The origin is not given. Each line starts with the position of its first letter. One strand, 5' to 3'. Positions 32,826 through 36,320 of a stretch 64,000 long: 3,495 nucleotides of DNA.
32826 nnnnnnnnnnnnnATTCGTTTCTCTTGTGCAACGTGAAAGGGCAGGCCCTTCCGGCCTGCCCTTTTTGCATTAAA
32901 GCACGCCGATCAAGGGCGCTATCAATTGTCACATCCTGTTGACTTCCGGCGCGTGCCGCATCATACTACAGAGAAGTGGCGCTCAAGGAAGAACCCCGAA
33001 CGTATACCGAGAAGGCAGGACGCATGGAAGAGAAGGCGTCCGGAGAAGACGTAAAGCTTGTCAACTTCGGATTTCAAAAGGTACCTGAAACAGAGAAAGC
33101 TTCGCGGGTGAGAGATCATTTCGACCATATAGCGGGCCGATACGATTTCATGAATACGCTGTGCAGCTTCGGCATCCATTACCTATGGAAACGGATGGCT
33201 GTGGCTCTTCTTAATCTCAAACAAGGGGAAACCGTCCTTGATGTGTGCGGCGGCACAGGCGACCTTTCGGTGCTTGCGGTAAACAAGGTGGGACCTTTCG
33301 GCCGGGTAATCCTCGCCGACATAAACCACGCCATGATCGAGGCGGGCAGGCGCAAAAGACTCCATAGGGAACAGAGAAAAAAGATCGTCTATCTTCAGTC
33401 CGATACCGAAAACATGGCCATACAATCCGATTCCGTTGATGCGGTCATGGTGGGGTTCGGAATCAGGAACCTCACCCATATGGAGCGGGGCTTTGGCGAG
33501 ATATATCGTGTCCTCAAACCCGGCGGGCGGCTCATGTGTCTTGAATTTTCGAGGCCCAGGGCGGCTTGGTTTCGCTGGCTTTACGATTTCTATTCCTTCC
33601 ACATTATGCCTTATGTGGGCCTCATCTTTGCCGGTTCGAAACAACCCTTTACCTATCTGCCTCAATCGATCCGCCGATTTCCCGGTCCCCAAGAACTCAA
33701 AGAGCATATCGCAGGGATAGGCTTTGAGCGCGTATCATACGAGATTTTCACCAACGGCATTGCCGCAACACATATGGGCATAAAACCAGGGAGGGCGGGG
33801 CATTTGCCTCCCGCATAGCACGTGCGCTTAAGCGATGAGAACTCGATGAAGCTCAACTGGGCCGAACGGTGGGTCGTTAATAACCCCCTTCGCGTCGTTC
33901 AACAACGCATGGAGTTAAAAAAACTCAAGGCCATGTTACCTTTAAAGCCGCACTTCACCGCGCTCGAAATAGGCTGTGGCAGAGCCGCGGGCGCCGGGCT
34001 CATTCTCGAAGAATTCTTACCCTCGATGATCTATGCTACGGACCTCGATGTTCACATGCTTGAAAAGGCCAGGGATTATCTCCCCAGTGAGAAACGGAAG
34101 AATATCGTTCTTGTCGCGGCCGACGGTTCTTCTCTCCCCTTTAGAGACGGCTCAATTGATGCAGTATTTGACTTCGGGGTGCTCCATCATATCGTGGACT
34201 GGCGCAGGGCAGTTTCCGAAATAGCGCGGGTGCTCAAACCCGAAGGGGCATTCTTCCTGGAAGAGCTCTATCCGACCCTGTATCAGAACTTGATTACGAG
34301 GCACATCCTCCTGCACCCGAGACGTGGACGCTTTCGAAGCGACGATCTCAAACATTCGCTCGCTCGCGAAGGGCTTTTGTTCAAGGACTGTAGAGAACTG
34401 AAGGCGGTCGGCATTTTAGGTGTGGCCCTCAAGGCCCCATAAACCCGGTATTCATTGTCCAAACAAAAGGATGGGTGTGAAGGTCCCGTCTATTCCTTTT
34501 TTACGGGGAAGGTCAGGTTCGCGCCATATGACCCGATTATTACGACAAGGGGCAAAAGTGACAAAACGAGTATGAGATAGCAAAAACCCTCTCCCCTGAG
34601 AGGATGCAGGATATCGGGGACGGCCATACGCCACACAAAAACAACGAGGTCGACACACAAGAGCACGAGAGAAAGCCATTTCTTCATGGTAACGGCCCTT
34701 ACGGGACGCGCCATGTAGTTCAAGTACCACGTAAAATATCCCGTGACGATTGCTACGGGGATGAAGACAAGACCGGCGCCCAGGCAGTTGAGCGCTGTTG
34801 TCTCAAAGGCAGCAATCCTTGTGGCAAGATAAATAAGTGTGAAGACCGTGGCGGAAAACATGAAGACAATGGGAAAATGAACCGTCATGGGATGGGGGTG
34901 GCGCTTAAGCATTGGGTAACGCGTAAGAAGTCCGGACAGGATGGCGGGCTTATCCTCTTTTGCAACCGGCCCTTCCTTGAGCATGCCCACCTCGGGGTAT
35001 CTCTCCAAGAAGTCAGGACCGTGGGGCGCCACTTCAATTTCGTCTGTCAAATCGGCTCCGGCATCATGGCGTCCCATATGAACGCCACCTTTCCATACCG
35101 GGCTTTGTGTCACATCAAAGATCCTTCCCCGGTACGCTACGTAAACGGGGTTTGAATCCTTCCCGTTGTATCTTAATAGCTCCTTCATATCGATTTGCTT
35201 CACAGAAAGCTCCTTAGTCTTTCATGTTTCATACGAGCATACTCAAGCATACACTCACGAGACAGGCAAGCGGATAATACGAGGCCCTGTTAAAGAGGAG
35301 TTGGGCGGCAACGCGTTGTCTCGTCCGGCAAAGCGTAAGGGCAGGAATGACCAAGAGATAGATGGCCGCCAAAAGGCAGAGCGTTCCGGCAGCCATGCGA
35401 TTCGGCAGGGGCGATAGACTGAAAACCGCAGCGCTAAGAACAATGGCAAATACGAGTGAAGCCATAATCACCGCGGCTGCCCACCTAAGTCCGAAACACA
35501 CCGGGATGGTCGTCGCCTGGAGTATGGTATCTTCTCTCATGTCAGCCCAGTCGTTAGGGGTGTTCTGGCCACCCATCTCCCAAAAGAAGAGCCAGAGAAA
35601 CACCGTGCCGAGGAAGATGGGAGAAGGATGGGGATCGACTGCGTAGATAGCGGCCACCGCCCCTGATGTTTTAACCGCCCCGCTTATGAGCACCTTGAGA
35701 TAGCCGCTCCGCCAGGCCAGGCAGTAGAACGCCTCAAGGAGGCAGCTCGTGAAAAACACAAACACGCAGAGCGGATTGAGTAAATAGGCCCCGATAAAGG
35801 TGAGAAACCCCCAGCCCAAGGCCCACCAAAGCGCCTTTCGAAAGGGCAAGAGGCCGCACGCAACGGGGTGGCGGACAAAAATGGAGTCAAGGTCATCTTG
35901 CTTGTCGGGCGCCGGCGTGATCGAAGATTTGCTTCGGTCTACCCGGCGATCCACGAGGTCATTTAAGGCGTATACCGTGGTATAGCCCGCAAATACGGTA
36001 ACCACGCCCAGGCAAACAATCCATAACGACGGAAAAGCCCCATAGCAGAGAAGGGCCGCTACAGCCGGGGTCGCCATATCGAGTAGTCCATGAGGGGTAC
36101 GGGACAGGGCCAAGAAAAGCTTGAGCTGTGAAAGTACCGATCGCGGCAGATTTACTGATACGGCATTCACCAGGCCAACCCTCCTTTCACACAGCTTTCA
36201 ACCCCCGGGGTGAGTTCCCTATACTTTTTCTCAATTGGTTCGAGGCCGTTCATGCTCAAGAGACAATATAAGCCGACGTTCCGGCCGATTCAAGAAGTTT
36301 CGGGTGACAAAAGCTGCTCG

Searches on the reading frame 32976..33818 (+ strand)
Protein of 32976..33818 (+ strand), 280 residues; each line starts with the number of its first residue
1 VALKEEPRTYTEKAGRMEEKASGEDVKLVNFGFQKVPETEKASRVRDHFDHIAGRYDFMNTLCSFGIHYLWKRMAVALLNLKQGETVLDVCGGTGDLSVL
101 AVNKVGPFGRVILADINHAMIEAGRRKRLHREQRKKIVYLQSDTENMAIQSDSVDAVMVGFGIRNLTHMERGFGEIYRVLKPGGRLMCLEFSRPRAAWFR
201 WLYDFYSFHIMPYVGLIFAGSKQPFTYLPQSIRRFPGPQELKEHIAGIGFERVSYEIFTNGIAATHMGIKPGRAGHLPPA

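Call 67: search_protein_families(library=pfam, proteins=[window:32976-33818:+], max_evalue=0.00001)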
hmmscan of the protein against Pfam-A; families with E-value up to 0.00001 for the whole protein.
window:32976-33818:+ (280 aa): 7 families
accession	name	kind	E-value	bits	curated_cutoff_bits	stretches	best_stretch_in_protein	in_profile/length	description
PF01209.24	Ubie_methyltran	-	4.6e-72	242.6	20.1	1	41-270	5-233/233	ubiE/COQ5 methyltransferase family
PF13649.12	Methyltransf_25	-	2.7e-15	57.3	27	1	87-184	1-97/97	Methyltransferase domain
PF08241.18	Methyltransf_11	-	3.9e-14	53.5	21.2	1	88-188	1-95/95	Methyltransferase domain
PF13847.12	Methyltransf_31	-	7.9e-12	45.5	27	1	82-192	2-113/145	Methyltransferase domain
PF08242.18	Methyltransf_12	-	3.2e-10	41.1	30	1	88-186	1-98/98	Methyltransferase domain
PF13489.12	Methyltransf_23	-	6.8e-09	36.1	27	1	76-205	15-136/164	Methyltransferase domain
PF01135.25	PCMT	-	9.8e-06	25.9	20.3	0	74-187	64-170/210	Protein-L-isoaspartate(D-aspartate) O-methyltransferase (PCMT)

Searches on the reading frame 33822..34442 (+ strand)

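Call 67: search_protein_families(library=pfam, proteins=[window:33822-34442:+], max_evalue=0.00001)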
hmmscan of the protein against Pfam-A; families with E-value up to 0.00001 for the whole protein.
window:33822-34442:+ (206 aa): 6 families
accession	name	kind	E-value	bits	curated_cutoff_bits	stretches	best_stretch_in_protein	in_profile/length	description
PF08241.18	Methyltransf_11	-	2.8e-22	79.6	21.2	1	48-145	1-94/95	Methyltransferase domain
PF13649.12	Methyltransf_25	-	1.3e-17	64.7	27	1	48-142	2-97/97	Methyltransferase domain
PF08242.18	Methyltransf_12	-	5.1e-16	59.7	30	1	48-143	1-97/98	Methyltransferase domain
PF13847.12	Methyltransf_31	-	1.4e-12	48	27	1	43-150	3-113/145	Methyltransferase domain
PF01209.24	Ubie_methyltran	-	2.7e-10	40.4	20.1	1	37-148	41-153/233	ubiE/COQ5 methyltransferase family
PF13489.12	Methyltransf_23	-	3.5e-10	40.3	27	1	34-181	12-155/164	Methyltransferase domain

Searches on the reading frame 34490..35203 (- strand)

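Call 67: search_protein_families(library=pfam, proteins=[window:34490-35203:-], max_evalue=0.00001)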
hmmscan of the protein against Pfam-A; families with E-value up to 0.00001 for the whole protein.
window:34490-35203:- (237 aa): 2 families
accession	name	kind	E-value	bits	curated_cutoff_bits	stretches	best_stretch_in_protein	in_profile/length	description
PF09990.14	DUF2231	-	1.2e-14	55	26.4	1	104-232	5-131/139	Predicted membrane protein (DUF2231)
PF00173.33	Cyt-b5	-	1.4e-06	28.7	23.7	1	6-74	2-72/74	Cytochrome b5-like Heme/Steroid binding domain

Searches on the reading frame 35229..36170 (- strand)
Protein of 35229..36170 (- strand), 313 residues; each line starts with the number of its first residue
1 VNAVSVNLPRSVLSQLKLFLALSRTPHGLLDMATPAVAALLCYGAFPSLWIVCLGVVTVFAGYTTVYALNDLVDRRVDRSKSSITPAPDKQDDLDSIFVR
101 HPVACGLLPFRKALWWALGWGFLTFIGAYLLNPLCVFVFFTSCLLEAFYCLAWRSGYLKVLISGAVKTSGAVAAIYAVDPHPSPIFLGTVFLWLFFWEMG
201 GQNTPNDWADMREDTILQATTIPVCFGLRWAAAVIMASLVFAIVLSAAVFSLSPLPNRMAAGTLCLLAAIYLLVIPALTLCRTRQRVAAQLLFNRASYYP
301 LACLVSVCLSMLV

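Call 67: search_protein_families(library=pfam, proteins=[window:35229-36170:-], max_evalue=0.00001)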
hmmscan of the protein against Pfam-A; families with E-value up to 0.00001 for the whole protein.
window:35229-36170:- (313 aa): 1 family
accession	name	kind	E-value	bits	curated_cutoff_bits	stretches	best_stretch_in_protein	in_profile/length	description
PF01040.23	UbiA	-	2.7e-22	79.7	34.2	1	36-291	6-244/250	UbiA prenyltransferase family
